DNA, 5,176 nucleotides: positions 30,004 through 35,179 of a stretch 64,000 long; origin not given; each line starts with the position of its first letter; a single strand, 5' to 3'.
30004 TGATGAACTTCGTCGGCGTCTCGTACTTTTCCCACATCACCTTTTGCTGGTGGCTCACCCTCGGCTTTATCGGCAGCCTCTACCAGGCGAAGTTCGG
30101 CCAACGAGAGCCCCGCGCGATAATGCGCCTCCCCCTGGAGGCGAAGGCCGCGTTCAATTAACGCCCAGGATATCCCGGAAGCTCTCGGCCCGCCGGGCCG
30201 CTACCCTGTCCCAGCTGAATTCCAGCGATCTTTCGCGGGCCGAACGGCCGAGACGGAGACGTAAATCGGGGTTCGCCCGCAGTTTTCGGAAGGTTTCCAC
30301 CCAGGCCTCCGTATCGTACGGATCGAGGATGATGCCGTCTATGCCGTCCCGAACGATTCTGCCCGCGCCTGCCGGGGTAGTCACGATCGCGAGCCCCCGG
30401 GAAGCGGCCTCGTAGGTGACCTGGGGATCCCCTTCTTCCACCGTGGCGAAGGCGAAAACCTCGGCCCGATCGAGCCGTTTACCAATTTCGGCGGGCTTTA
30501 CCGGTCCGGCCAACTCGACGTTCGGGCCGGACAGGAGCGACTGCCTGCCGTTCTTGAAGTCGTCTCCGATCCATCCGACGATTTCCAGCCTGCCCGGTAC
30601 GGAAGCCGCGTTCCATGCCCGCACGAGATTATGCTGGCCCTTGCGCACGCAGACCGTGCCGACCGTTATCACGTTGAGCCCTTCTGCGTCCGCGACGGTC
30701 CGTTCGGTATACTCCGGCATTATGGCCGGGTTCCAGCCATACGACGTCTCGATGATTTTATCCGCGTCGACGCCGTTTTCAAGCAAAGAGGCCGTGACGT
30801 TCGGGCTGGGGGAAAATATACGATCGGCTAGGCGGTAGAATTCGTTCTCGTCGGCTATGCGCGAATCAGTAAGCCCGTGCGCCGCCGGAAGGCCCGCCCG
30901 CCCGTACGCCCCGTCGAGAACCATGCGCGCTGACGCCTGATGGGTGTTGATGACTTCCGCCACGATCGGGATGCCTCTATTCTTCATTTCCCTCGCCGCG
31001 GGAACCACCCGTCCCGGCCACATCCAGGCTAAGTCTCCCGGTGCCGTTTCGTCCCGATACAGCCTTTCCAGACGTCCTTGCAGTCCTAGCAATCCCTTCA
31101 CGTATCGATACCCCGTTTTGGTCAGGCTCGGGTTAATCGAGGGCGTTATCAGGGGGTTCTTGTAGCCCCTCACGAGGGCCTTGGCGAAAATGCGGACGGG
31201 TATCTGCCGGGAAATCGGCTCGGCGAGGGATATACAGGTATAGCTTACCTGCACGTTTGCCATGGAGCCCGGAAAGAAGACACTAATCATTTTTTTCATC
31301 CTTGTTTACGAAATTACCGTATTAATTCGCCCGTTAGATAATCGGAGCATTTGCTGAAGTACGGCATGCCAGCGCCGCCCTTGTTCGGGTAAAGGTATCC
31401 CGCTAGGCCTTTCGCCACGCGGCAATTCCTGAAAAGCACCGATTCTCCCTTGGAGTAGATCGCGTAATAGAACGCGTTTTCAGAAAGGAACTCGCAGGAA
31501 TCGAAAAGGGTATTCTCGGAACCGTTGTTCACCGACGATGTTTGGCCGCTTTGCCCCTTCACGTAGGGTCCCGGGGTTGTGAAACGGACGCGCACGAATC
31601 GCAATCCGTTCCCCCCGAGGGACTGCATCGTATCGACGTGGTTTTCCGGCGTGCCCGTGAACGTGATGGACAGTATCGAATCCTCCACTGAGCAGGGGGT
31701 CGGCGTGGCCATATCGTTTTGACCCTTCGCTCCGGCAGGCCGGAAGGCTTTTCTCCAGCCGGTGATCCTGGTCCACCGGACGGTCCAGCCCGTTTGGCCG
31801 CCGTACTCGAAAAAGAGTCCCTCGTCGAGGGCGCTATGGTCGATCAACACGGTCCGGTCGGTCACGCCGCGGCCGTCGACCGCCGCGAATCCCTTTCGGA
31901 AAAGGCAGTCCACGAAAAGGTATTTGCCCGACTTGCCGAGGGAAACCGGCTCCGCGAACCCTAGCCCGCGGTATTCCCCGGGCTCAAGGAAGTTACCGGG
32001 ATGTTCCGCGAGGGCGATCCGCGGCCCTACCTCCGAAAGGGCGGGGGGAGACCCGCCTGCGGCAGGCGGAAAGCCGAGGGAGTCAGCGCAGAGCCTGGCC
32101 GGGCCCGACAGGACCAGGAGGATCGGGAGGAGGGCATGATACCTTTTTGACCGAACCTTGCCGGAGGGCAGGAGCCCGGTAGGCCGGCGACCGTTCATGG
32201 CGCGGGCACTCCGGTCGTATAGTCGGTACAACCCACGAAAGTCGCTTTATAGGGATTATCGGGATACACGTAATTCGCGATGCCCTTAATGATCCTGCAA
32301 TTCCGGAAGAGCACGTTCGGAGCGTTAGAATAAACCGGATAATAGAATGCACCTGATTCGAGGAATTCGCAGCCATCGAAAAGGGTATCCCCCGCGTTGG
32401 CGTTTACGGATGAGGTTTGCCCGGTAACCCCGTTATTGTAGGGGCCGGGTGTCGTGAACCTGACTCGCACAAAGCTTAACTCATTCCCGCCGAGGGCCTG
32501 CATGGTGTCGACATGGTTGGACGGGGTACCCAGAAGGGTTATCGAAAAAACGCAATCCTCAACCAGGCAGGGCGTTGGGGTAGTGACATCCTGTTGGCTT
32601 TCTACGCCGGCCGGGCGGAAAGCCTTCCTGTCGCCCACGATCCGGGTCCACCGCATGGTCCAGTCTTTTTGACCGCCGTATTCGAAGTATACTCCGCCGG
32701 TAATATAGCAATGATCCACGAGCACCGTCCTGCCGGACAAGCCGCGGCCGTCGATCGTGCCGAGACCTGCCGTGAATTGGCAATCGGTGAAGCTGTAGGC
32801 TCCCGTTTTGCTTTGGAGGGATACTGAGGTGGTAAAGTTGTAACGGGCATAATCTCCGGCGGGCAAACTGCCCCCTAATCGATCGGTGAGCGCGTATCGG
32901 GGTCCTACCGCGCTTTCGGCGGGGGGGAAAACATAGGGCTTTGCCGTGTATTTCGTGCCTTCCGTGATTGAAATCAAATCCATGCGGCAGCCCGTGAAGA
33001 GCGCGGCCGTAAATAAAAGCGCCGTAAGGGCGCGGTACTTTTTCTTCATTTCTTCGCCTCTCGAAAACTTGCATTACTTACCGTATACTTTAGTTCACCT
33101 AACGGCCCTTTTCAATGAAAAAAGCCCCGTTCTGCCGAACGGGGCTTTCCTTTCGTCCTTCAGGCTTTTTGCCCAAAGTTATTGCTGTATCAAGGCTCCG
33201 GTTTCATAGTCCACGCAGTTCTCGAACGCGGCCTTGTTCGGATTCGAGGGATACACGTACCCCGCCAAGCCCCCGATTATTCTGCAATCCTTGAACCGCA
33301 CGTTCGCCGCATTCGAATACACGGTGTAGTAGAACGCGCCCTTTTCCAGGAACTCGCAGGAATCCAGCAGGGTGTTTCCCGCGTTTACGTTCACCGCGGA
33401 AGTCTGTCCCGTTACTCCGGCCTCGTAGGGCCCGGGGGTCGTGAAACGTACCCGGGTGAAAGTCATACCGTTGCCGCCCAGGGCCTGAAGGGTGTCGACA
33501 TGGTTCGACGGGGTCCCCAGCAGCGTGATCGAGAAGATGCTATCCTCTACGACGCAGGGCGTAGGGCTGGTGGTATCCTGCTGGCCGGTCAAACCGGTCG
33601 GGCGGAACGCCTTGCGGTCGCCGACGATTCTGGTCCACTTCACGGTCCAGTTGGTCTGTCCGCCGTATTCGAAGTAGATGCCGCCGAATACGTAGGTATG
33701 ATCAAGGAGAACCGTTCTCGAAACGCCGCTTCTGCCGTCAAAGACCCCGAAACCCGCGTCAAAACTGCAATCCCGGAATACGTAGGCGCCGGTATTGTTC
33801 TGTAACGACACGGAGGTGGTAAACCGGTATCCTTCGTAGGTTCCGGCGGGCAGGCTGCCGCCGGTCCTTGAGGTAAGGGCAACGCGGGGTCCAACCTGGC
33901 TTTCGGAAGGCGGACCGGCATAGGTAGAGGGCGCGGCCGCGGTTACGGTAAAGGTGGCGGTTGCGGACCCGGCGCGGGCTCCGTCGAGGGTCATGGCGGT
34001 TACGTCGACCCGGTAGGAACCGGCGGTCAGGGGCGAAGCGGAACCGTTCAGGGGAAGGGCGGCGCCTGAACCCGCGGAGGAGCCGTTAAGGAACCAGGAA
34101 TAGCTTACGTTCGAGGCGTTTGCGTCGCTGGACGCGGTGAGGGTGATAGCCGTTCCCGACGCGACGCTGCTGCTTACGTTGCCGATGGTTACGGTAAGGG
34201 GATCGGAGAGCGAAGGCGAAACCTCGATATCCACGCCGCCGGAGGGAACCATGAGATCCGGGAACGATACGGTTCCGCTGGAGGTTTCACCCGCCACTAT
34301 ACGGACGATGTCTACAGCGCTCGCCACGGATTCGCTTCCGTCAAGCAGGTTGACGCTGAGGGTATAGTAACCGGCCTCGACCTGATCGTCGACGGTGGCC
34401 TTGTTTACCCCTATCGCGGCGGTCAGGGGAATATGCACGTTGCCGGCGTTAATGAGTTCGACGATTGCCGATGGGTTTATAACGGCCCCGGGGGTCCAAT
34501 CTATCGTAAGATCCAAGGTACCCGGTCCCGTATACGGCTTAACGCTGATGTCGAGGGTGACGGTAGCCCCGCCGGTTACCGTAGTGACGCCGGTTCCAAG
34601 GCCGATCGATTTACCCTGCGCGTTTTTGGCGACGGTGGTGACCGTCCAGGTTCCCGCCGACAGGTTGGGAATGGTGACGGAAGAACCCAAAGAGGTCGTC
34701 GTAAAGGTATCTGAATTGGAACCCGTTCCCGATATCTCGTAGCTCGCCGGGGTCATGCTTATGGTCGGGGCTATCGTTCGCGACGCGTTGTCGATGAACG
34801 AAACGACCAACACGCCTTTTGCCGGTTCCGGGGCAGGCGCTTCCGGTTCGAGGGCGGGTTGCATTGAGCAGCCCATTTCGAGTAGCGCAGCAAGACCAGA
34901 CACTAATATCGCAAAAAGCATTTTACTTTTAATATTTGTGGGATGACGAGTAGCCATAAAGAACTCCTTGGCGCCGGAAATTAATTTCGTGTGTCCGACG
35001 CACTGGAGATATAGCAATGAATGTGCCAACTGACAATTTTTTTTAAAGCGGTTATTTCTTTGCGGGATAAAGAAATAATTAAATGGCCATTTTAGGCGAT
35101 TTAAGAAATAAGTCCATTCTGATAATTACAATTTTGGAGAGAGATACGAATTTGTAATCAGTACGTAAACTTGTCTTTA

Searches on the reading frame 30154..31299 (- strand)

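Call 68: search_protein_families(library=pfam, proteins=[window:30154-31299:-], max_evalue=0.001)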
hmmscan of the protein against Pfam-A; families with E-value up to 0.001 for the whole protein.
window:30154-31299:- (381 aa): 3 families
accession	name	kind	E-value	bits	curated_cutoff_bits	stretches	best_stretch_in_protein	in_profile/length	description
PF13692.12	Glyco_trans_1_4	-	3.5e-16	60.2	27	1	209-341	3-140/142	Glycosyl transferases group 1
PF00534.26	Glycos_transf_1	-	6.6e-15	55.5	26.4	1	205-357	13-172/172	Glycosyl transferases group 1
PF13524.12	Glyco_trans_1_2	-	0.00019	21.8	25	1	225-368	5-140/144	Glycosyl transferase-like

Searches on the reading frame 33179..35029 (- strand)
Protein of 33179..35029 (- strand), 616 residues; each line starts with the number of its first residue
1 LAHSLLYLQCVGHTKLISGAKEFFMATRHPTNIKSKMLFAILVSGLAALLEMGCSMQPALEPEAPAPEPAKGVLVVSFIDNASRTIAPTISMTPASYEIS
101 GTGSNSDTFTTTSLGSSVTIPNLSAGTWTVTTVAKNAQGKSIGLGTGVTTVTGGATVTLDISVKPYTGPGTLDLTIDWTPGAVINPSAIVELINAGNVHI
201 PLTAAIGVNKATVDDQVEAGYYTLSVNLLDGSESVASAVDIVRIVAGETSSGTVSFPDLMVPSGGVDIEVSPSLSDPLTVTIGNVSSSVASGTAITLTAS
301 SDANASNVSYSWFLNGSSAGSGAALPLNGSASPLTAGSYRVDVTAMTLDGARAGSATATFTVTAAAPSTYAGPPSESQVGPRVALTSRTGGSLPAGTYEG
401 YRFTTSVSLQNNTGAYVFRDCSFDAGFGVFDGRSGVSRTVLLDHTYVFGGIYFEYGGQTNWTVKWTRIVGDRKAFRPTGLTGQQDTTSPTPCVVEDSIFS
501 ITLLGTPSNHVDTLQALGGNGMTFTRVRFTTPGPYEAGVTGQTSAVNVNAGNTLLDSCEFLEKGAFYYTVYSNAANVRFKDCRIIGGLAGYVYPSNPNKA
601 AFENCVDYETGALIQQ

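Call 5: search_protein_families(library=ncbifam, proteins=[window:33179-35029:-], max_evalue=0.01)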
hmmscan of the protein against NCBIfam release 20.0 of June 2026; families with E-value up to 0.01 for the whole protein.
window:33179-35029:- (616 aa): 0 families

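Call 40: search_protein_families(library=pfam, proteins=[window:33179-35029:-], max_evalue=0.1)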
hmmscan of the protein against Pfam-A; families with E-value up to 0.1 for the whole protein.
window:33179-35029:- (616 aa): 4 families
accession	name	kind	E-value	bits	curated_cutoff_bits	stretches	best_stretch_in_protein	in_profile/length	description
PF00801.26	PKD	-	0.00026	21.4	23.5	1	284-353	6-73/80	PKD domain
PF24421.1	Ig_J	-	0.005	17.4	29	0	116-141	66-91/104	Tip attachment protein J, Ig-like domain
PF13229.12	Beta_helix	-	0.011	15.8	25.9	1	509-605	44-132/158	Right handed beta helix region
PF07495.19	Y_Y_Y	-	0.1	13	26.6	0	332-362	33-64/65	Y_Y_Y domain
